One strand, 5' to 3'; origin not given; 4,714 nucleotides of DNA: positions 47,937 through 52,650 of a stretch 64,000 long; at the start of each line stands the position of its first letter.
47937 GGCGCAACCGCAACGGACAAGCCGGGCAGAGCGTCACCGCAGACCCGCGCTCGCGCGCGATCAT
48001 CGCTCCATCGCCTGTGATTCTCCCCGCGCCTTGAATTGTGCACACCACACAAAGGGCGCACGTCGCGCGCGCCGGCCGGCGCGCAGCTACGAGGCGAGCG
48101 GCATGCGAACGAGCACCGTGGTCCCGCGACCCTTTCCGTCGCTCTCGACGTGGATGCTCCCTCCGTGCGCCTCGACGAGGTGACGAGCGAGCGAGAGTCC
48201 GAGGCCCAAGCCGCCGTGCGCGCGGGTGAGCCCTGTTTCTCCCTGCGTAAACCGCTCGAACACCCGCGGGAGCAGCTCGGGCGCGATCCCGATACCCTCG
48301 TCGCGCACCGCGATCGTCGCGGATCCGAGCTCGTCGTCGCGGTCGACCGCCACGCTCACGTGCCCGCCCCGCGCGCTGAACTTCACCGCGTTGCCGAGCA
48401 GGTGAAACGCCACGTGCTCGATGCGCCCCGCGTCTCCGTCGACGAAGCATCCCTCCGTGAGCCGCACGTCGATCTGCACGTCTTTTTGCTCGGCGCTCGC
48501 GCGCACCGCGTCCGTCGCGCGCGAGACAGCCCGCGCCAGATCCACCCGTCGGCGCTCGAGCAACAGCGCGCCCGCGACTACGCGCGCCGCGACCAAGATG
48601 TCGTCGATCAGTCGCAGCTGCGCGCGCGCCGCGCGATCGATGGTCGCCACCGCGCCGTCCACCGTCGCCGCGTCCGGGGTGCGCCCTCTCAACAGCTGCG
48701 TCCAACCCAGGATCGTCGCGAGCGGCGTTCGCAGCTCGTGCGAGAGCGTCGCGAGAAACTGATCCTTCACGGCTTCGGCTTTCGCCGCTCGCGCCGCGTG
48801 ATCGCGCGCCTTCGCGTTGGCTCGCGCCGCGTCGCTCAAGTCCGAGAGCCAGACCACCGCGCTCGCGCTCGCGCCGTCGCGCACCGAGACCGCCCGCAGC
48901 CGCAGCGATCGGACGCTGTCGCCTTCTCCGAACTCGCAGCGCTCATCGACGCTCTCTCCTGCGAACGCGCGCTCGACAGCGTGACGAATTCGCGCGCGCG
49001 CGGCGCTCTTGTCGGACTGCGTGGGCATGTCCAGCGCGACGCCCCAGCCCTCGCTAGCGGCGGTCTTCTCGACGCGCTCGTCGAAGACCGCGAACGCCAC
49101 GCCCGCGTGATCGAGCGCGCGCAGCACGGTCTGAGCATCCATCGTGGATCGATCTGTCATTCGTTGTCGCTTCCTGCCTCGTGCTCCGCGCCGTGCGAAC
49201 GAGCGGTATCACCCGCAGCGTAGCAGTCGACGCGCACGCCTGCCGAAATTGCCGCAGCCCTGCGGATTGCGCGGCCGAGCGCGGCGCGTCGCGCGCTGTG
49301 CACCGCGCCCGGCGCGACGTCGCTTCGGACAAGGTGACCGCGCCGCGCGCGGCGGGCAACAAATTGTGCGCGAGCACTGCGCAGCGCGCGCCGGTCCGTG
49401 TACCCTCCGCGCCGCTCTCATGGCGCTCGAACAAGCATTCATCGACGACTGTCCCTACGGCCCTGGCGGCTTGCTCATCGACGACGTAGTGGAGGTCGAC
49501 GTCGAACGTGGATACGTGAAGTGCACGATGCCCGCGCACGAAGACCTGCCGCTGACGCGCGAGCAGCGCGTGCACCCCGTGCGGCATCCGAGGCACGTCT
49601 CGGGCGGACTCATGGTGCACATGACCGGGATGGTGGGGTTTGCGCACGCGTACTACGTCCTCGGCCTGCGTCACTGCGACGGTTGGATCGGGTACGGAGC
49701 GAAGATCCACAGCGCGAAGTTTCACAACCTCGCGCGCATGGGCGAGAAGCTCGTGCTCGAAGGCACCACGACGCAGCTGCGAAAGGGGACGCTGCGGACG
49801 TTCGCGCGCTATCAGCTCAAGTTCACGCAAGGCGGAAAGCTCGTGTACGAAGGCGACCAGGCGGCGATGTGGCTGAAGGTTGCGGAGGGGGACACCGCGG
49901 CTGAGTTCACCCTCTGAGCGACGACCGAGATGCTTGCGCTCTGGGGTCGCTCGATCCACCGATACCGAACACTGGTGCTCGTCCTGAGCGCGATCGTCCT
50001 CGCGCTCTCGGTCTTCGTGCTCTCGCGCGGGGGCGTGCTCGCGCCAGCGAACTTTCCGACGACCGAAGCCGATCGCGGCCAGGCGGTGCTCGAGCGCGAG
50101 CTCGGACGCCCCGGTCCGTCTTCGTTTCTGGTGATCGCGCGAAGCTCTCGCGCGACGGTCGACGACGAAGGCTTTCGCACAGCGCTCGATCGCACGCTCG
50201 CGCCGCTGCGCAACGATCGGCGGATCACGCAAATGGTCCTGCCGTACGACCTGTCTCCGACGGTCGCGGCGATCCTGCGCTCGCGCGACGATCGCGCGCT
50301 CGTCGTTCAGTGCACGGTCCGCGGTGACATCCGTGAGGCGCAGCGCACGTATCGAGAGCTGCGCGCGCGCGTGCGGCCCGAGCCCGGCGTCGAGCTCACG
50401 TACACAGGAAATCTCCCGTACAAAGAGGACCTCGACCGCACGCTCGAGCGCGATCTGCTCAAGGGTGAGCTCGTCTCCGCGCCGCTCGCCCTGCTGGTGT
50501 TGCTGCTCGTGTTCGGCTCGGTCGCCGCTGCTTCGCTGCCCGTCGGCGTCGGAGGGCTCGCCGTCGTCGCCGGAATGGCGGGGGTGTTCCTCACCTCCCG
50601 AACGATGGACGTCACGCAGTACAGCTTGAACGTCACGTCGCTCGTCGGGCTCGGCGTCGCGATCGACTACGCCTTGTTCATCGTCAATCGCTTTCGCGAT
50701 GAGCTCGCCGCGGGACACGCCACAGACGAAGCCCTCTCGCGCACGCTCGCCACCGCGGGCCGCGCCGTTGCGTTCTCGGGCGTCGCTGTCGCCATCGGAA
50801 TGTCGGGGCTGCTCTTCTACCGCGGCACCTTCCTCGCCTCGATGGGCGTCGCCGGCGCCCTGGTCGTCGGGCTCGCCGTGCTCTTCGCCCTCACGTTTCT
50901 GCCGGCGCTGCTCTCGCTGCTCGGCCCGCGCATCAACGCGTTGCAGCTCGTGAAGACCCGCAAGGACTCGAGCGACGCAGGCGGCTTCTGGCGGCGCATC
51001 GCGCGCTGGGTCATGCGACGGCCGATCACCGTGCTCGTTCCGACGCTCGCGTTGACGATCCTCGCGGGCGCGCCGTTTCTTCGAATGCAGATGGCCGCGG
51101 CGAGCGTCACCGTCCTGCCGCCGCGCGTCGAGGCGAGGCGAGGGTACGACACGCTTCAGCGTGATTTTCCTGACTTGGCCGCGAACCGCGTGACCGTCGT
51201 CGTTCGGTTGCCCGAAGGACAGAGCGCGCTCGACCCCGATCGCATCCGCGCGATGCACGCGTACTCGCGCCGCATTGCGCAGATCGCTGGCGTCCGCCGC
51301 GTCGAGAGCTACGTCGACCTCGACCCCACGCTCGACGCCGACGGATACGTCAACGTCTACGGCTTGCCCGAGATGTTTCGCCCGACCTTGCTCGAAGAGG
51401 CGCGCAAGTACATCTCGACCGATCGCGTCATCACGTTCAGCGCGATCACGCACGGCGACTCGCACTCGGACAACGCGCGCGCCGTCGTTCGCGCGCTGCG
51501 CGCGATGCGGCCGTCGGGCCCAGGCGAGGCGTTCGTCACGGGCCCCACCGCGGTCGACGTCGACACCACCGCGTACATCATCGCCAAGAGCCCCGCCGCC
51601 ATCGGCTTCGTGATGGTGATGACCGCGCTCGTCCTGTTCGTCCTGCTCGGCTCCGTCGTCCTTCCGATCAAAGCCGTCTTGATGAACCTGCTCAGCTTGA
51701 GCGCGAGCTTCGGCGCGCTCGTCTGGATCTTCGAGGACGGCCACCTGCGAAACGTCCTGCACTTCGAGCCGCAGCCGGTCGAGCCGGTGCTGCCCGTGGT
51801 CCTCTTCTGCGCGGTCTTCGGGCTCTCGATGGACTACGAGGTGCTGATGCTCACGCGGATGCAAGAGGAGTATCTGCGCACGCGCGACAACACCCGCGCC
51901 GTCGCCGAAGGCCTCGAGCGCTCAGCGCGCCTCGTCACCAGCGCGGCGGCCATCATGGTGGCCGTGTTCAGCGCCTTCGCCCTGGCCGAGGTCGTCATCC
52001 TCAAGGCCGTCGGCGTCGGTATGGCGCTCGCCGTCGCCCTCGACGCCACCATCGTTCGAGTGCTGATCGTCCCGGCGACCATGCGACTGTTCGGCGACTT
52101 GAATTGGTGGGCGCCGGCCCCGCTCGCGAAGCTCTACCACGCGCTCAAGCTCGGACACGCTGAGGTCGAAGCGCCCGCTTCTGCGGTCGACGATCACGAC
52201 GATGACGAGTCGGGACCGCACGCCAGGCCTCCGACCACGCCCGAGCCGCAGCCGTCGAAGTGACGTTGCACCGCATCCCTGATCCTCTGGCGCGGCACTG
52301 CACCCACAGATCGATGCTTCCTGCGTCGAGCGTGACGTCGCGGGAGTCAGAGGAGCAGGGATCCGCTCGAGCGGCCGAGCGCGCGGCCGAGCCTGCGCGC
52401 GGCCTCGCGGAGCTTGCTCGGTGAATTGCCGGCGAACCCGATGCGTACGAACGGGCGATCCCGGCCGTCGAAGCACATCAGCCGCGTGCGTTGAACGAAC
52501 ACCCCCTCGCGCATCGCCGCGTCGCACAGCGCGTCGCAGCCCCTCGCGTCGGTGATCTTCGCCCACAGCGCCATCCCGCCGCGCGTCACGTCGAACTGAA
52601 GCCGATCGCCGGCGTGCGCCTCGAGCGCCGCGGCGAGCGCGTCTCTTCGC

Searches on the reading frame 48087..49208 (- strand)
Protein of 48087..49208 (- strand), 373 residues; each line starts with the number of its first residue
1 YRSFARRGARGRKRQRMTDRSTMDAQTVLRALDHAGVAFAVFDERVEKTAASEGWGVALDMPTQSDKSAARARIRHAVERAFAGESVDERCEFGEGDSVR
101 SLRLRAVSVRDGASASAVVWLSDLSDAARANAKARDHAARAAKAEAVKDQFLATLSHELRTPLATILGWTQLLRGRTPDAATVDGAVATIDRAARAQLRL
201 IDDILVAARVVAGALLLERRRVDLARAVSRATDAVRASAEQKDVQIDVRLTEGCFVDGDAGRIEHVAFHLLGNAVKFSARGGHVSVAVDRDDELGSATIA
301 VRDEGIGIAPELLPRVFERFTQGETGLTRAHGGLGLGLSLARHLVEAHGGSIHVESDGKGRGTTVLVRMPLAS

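Call 54: search_protein_families(library=pfam, proteins=[window:48087-49208:-], max_evalue=0.001)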
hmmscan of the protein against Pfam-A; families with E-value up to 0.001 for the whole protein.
window:48087-49208:- (373 aa): 2 families
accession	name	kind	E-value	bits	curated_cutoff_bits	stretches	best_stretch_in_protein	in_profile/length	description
PF02518.31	HATPase_c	-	5.5e-28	98.1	26.4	1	258-372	1-110/111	Histidine kinase-, DNA gyrase B-, and HSP90-like ATPase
PF00512.31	HisKA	-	1.2e-14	54.5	26.9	1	148-210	2-63/66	His Kinase A (phospho-acceptor) domain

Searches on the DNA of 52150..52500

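Call 105: search_rna_families(source=window, start=52150, end=52500, threshold=evalue, max_evalue=1)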
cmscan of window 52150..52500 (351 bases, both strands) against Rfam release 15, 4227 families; matches with E-value up to 1: 0.
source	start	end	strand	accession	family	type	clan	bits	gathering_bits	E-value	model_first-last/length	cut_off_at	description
